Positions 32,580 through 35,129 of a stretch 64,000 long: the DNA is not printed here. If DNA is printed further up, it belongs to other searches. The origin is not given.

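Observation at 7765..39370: Two convergent copies of an exported-protein cassette headed by an Oar-like receptor: candidate undescribed envelope system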

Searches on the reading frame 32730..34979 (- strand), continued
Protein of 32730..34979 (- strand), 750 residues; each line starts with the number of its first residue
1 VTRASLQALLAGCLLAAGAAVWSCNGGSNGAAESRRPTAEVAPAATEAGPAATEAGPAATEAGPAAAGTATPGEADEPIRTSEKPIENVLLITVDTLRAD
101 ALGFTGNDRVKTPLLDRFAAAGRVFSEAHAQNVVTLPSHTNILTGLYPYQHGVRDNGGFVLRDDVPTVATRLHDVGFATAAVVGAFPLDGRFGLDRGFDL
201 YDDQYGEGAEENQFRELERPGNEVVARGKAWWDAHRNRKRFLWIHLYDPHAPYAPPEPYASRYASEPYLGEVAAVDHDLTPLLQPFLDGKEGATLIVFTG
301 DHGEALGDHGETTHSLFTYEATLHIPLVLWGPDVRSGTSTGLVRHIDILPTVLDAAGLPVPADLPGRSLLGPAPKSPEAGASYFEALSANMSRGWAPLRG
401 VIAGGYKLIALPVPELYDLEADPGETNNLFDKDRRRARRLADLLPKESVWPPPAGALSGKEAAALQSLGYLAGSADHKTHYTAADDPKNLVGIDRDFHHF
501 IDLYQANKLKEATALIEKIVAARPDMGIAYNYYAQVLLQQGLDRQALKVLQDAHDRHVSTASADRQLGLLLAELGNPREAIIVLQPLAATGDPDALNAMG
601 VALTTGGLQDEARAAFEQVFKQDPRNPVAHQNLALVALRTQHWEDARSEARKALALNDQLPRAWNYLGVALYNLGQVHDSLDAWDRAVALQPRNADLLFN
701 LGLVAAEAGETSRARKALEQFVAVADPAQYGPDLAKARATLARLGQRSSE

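Call 29: find_related_loci(query=A1, collection=genome_contigs, flank=10000)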
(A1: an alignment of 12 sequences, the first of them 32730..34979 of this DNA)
Query A1 (750 aa) in genome_contigs; peptide patterns used: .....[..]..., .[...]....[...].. (x = any residue, [..] = any of these).
600 stretches matched a pattern (row limit reached: there are more); 582 encode a relative of the query (tblastn E <= 1e-3); the best 80 are kept; 80 distinct loci.
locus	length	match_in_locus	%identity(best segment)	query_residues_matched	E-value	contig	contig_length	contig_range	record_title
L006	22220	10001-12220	72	1-745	0e+0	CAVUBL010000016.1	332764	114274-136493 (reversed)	MAG: uncultured Acidobacteriota bacterium isolate MFD05684.bin.1.267 genome assembly, contig: contig_47839, whole genome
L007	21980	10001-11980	56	88-744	0e+0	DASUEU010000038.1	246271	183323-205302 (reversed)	MAG TPA_asm: Thermoanaerobaculia bacterium isolate SMAG_U1361 k141_960988, whole genome shotgun sequence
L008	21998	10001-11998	55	78-744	0e+0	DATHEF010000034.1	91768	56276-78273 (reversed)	MAG TPA_asm: Thermoanaerobaculia bacterium isolate SMAG_U12414 k141_556542, whole genome shotgun sequence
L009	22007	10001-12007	54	78-744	0e+0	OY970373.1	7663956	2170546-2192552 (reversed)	MAG: uncultured Acidobacteriota bacterium isolate MFD09368.bin.c.1 genome assembly, chromosome: 1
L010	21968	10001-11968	55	88-744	0e+0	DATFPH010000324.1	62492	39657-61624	MAG TPA_asm: Thermoanaerobaculia bacterium isolate SMAG_U9298 k141_1757435, whole genome shotgun sequence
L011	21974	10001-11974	54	88-745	0e+0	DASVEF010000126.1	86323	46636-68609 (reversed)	MAG TPA_asm: Thermoanaerobaculia bacterium isolate SMAG_U2053 k141_1044585, whole genome shotgun sequence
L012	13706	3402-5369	55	88-744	0e+0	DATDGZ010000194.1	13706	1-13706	MAG TPA_asm: Thermoanaerobaculia bacterium isolate SMAG_U265 k141_166770, whole genome shotgun sequence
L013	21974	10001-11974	56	88-744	0e+0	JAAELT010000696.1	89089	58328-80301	MAG: bacterium isolate Bpl_12 BplG_CONTIG6502727, whole genome shotgun sequence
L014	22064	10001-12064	54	88-746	0e+0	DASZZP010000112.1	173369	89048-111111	MAG TPA_asm: Thermoanaerobaculia bacterium isolate SMAG_U6239 k141_75994, whole genome shotgun sequence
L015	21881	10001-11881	55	88-709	0e+0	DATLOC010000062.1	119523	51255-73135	MAG TPA_asm: Thermoanaerobaculia bacterium isolate SMAG_U13816 k141_1460888, whole genome shotgun sequence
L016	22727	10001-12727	52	73-744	0e+0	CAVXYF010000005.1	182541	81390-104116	MAG: uncultured Acidobacteriota bacterium isolate MFD09206.bin.1.14 genome assembly, contig: contig_21913, whole genome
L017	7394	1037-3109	50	62-745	0e+0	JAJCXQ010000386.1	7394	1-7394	MAG: Acidobacteriota bacterium isolate OFTM268 OFTM268_385, whole genome shotgun sequence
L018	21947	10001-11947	51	88-745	0e+0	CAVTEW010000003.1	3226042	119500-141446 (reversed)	MAG: uncultured Acidobacteriota bacterium isolate MFD00822.bin.1.85 genome assembly, contig: contig_52079, whole genome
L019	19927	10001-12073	52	47-745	0e+0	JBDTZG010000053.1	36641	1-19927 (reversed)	MAG: Acidobacteriota bacterium isolate cluster4_bin.160 NODE_1325_length_36641_cov_16.571503, whole genome shotgun seque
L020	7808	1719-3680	52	88-741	0e+0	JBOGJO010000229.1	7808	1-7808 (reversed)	MAG: Thermoanaerobaculia bacterium isolate TC-S_maxbin2.bin.114 k127_4443222, whole genome shotgun sequence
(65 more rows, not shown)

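Call 36: search_protein_families(library=pfam, max_evalue=1, proteins=[L002:1684-3897:-, L002:14451-16331:+])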
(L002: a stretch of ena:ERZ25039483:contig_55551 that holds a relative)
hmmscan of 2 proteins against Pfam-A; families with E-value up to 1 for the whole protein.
L002:1684-3897:- (737 aa): 2 families
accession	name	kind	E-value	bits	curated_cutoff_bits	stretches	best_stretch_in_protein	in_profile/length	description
PF14524.12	Wzt_C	-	0.0042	17.5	30.4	1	672-724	58-111/143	Wzt C-terminal domain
PF16640.11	Big_3_5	-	0.062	14.3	35.5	1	662-716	13-67/88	Bacterial Ig-like domain (group 3)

L002:14451-16331:+ (626 aa): 0 families

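Call 38: search_protein_families(library=ncbifam, max_evalue=0.01, proteins=[L002:14451-16331:+, L002:1684-3897:-, window:32730-34979:-, L002:12256-14454:+])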
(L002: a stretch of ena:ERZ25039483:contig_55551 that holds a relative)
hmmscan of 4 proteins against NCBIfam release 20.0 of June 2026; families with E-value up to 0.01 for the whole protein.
L002:14451-16331:+ (626 aa): 0 families

L002:1684-3897:- (737 aa): 1 family
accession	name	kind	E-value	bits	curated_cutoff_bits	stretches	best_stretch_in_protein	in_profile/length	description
TIGR03436.1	acidobact_VWFA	subfamily_domain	7.3e-47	160.4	81.25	1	43-446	4-324/324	VWA domain-containing protein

window:32730-34979:- (750 aa): 30 families (the best 25 are shown)
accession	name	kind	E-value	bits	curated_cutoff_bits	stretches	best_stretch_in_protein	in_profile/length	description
NF010322.0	PRK13759.1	equivalog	1.1e-41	142.9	481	2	264-437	266-444/486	arylsulfatase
TIGR03417.1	chol_sulfatase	equivalog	2e-30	106.1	433.45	2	261-435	248-425/500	choline-sulfatase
NF045661.1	HdlasePehA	equivalog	1.8e-26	92.9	900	2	268-371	284-390/506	phosphoric/sulfuric ester hydrolase PehA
NF052527.1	Mn_arylsulf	exception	4.1e-21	75.4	850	2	267-434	266-436/479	manganese-dependent arylsulfatase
NF040959.1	MamA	equivalog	8.7e-19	67.8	200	1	571-717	47-195/204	magnetosome protein MamA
TIGR02917.1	PEP_TPR_lipo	equivalog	8.7e-18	63.6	312.2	2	604-721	781-897/899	XrtA/PEP-CTERM system TPR-repeat protein PrsT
NF033920.0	C39_PA2778_fam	equivalog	1.4e-12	47.6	150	3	602-657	199-254/255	PA2778 family cysteine peptidase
TIGR02521.1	type_IV_pilW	equivalog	2.4e-11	43.6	154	1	607-723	45-163/234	type IV pilus biogenesis/stability protein PilW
NF033762.1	social_mot_Tgl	equivalog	7.6e-11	41.8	225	1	567-721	37-196/252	social motility TPR repeat lipoprotein Tgl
NF033758.1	gliding_GltE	equivalog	1.6e-09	37.3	225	1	509-725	136-355/411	adventurous gliding motility TPR repeat lipoprotein GltE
NF038075.1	fam_STM4013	hypoth_equivalog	1.7e-09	37.6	250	2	87-152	8-71/261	STM4013/SEN3800 family hydrolase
NF008391.2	PRK11189.1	equivalog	5.2e-09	36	250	1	644-723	82-161/297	lipoprotein NlpI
TIGR02795.1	tol_pal_ybgF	equivalog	3.2e-08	34.2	90.1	1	660-722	38-103/119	tol-pal system protein YbgF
TIGR02552.1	LcrH_SycD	equivalog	3.7e-07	29.9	104.8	1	662-726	53-117/136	SycD/LcrH family type III secretion system chaperone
TIGR00990.1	3a0801s09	subfamily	4.7e-07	28.8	757.25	1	610-701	416-507/615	mitochondrial import receptor subunit TOM70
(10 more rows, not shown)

L002:12256-14454:+ (732 aa): 39 families (the best 25 are shown)
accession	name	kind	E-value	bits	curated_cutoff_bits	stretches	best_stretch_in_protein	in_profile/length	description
NF010322.0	PRK13759.1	equivalog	1.1e-47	162.6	481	2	221-394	269-443/486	arylsulfatase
NF045661.1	HdlasePehA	equivalog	2.9e-28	98.8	900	2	226-387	288-464/506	phosphoric/sulfuric ester hydrolase PehA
TIGR03417.1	chol_sulfatase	equivalog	1.1e-26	93.8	433.45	2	221-391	254-423/500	choline-sulfatase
NF052527.1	Mn_arylsulf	exception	6.2e-22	78.1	850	2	45-138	4-97/479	manganese-dependent arylsulfatase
TIGR02917.1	PEP_TPR_lipo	equivalog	2.1e-17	62.3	312.2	2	544-722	324-496/899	XrtA/PEP-CTERM system TPR-repeat protein PrsT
NF052415.1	T3SS_chap_SctY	equivalog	2.2e-14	53.8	70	2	552-649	9-102/106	type III secretion apparatus assembly chaperone SctY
NF040959.1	MamA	equivalog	3.6e-13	49.4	200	2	456-582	43-172/204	magnetosome protein MamA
TIGR02552.1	LcrH_SycD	equivalog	8e-12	45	104.8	1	460-539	28-107/136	SycD/LcrH family type III secretion system chaperone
NF033920.0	C39_PA2778_fam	equivalog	4.8e-10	39.3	150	1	459-541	165-247/255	PA2778 family cysteine peptidase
TIGR02521.1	type_IV_pilW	equivalog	1.4e-09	37.9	154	1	455-611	36-197/234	type IV pilus biogenesis/stability protein PilW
NF007160.0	PRK09598.1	equivalog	2e-08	33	561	1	222-270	406-452/523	phosphoethanolamine--lipid A transferase EptA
NF028537.1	P_eth_NH2_trans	domain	8.1e-08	31.2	500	1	221-317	412-516/527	phosphoethanolamine--lipid A transferase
NF047438.1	polymyxin_MCR12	exception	1e-07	30.8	1200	1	222-287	423-491/548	MCR-12 family phosphoethanolamine--lipid A transferase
NF038075.1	fam_STM4013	hypoth_equivalog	3.1e-07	30.1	250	1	44-270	9-245/261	STM4013/SEN3800 family hydrolase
TIGR00540.1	TPR_hemY_coli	hypoth_equivalog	6.3e-07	28.5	142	1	522-718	87-288/385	heme biosynthesis-associated TPR protein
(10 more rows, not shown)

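Call 39: search_solved_structures(query=L002:14451-16331:+, max_evalue=10)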
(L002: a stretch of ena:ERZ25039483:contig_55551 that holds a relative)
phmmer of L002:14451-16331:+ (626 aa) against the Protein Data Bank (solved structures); distinct sequences matched with E-value up to 10: 0.

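Call 50: find_homologous_proteins(query=L002:14451-16328:+, max_evalue=0.001)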
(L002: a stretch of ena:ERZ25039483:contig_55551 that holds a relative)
Query L002:14451-16328:+ (626 aa): 162 proteins with E <= 0.001 among 8000 candidates; the best 120 are listed.
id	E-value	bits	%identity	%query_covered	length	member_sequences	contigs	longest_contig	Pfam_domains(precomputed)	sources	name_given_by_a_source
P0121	0.0e+0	1356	100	100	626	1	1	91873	-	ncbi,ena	-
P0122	4.0e-253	860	71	91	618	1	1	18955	-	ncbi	-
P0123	1.1e-244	832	71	89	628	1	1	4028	-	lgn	-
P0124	8.2e-240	816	67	92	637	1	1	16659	-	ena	-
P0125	7.2e-209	714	70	75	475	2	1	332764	-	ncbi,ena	-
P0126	1.2e-160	555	52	93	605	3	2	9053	-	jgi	jgi:hypothetical protein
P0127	6.6e-159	549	56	82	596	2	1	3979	-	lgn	-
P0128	9.0e-158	545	55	84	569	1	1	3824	-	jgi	jgi:hypothetical protein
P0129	1.3e-156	541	54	85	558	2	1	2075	-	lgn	-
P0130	4.6e-156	540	52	87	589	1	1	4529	-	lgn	-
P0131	6.2e-156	539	53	86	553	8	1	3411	-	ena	-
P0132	2.0e-155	537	52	87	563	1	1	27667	-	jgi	jgi:hypothetical protein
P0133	2.3e-155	537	50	96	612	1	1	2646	-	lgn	-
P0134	1.1e-154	535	55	83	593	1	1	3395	-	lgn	-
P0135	2.1e-154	534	54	79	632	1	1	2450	-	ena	-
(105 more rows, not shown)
